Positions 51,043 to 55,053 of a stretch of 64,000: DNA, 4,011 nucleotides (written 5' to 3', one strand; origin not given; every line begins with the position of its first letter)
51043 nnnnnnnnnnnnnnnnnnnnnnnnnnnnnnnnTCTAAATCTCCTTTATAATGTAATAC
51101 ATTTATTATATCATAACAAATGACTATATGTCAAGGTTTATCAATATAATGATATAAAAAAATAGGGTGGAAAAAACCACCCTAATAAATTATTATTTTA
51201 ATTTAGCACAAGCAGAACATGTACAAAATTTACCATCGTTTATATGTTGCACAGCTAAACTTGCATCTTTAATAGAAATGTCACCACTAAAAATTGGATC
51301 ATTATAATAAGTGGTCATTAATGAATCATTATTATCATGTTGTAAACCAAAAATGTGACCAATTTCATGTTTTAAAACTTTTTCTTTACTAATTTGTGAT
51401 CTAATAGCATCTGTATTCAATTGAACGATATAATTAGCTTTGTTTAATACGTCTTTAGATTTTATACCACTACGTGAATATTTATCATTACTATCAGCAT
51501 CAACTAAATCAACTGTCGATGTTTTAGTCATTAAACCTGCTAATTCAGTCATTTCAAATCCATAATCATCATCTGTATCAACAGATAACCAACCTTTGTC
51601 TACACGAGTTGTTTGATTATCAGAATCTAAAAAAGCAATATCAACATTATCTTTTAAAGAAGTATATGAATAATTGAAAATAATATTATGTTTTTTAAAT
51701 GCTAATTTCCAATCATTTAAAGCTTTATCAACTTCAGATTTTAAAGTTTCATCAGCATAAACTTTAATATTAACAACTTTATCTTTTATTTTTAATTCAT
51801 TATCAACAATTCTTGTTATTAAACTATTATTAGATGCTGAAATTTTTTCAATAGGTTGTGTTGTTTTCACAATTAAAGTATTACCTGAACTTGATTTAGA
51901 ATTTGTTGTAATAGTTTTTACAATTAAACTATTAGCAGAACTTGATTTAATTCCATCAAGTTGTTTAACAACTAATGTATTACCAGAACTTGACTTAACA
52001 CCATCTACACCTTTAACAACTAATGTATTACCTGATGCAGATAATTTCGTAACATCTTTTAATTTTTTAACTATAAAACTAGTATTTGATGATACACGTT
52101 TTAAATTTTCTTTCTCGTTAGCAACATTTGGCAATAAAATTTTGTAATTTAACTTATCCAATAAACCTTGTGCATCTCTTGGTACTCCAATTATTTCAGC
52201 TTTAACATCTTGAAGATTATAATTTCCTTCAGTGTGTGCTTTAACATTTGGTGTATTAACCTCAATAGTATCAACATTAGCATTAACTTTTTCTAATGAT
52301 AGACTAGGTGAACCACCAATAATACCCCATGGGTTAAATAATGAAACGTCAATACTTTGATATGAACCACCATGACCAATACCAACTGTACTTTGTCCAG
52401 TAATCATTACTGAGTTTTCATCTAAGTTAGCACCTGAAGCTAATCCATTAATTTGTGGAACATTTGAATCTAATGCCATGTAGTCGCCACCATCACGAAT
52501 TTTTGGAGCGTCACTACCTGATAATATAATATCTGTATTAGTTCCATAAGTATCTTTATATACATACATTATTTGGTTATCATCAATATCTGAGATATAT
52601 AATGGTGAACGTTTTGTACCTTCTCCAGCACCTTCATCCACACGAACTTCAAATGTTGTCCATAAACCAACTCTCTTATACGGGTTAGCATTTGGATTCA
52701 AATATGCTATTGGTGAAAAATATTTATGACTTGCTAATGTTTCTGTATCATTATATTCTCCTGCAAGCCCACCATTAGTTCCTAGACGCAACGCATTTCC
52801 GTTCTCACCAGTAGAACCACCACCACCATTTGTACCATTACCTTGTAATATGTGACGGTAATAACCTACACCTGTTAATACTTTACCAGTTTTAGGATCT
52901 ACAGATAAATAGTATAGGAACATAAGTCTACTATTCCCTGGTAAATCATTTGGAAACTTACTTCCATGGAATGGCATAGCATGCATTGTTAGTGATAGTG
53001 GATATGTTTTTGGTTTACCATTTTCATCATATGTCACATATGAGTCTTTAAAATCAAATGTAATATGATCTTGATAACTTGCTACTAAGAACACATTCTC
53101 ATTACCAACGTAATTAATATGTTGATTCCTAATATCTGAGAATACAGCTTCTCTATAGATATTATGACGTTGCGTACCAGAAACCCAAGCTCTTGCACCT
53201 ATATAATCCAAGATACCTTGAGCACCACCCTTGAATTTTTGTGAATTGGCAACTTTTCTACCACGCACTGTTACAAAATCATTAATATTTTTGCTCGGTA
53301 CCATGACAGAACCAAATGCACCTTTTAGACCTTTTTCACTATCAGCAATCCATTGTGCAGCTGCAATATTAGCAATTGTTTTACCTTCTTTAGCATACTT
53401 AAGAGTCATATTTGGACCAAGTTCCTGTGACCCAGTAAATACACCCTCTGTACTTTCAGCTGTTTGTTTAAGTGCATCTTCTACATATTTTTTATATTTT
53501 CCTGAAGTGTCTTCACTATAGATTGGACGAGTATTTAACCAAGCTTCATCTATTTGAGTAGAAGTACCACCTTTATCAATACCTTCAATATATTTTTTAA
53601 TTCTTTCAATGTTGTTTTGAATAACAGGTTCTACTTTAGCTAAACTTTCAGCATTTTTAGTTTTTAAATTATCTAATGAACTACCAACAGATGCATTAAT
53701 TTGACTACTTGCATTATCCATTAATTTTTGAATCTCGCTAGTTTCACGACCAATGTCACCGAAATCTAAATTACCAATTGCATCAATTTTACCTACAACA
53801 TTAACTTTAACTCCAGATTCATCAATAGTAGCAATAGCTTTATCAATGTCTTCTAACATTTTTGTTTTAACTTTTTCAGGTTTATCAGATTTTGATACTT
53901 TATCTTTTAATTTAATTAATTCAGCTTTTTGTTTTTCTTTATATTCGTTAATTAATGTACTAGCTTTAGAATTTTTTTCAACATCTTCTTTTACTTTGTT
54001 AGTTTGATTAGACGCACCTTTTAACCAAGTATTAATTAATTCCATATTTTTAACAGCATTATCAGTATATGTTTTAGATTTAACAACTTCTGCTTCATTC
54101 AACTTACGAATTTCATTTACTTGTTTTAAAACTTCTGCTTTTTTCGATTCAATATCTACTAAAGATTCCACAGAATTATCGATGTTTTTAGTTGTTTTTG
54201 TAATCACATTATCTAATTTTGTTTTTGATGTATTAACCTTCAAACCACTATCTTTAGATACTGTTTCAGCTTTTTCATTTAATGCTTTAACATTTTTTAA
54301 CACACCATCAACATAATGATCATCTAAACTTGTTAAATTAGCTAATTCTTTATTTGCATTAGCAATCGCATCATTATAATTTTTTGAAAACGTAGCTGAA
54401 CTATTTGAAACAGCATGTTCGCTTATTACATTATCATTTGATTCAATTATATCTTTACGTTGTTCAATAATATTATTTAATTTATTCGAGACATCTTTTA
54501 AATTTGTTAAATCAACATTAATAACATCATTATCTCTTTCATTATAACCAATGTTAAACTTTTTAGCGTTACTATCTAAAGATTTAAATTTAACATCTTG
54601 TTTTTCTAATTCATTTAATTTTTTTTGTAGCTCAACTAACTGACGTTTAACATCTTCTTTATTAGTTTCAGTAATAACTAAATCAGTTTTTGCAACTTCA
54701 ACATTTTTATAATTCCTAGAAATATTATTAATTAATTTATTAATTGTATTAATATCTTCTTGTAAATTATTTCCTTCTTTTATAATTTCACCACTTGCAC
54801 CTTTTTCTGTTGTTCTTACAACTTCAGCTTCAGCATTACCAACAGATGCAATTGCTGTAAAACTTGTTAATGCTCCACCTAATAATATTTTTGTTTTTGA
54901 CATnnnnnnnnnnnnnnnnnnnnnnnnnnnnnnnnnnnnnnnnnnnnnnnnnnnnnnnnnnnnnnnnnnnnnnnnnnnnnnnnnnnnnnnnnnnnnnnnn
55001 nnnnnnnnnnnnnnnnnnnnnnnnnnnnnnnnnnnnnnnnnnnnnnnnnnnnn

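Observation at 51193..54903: Giant secreted metzincin with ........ repeats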

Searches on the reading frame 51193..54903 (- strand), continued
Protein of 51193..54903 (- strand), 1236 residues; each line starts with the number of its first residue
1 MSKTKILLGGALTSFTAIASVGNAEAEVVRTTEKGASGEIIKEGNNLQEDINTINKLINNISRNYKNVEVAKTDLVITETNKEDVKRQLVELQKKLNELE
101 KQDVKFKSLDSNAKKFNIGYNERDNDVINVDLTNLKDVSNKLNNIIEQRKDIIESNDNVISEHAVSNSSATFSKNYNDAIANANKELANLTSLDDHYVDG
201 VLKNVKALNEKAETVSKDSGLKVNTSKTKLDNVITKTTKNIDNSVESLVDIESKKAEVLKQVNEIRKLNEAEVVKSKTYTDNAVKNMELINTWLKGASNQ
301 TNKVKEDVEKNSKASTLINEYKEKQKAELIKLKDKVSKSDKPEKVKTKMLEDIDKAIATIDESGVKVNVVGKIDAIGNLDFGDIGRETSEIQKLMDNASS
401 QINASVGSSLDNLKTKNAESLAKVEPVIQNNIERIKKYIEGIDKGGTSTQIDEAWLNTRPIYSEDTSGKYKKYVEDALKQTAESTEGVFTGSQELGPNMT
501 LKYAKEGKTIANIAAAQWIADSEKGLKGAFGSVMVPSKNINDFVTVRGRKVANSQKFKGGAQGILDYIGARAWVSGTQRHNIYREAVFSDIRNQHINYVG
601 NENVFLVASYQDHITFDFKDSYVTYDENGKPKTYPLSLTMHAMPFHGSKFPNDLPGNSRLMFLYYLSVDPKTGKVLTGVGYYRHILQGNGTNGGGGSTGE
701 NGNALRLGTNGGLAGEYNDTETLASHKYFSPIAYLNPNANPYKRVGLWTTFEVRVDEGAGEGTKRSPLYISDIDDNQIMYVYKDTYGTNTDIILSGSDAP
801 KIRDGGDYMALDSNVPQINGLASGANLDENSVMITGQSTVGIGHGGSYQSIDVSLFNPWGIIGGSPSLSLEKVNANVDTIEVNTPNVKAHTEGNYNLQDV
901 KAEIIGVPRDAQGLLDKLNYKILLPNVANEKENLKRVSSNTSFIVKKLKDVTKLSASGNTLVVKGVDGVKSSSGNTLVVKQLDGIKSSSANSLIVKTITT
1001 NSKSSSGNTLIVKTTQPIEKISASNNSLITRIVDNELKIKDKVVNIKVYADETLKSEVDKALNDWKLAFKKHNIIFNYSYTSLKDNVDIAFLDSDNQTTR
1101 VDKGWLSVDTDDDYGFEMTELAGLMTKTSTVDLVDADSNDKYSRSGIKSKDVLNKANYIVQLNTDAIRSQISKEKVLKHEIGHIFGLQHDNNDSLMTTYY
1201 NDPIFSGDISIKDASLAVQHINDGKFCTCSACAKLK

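Call 62: find_encoding_contigs(protein=P0081, flank=3000, max_places=3)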
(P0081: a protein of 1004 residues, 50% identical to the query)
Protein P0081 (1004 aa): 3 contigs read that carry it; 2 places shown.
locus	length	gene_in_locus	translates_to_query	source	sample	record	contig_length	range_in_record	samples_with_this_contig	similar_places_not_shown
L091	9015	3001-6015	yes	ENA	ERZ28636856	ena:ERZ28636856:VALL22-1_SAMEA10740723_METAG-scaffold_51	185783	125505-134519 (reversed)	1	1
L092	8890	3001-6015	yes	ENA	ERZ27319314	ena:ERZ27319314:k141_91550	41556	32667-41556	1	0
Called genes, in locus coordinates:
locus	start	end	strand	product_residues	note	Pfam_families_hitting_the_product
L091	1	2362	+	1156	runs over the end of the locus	-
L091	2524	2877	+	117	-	-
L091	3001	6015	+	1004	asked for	-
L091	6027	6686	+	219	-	PF00413:Peptidase_M10 (weak)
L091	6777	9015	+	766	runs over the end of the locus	PF07517:SecA_DEAD, PF01043:SecA_PP_bind, PF21090:P-loop_SecA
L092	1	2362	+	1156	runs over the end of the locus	-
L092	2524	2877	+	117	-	-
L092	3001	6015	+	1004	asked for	-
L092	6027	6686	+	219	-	PF00413:Peptidase_M10 (weak)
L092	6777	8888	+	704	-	?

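Call 63: find_encoding_contigs(protein=P0073, flank=3000, max_places=3)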
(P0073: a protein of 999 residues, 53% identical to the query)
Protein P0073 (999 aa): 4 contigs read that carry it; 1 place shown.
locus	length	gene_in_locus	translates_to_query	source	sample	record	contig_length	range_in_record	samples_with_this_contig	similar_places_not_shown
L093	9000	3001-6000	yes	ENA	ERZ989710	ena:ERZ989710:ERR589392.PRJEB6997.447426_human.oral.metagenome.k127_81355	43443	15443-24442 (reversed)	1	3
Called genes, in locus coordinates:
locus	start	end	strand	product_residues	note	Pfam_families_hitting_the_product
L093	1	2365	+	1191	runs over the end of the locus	-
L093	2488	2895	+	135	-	-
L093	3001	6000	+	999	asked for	-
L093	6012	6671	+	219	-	PF00413:Peptidase_M10 (weak)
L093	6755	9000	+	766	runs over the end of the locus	PF07517:SecA_DEAD, PF00270:DEAD (weak), PF01043:SecA_PP_bind, PF21090:P-loop_SecA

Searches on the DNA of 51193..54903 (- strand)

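Call 6: search_dna_similar(query=window:51193-54903:-, collection=plasmids, mode=near, max_rows=20)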
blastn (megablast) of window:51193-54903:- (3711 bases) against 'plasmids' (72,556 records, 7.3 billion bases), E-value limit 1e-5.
No match.
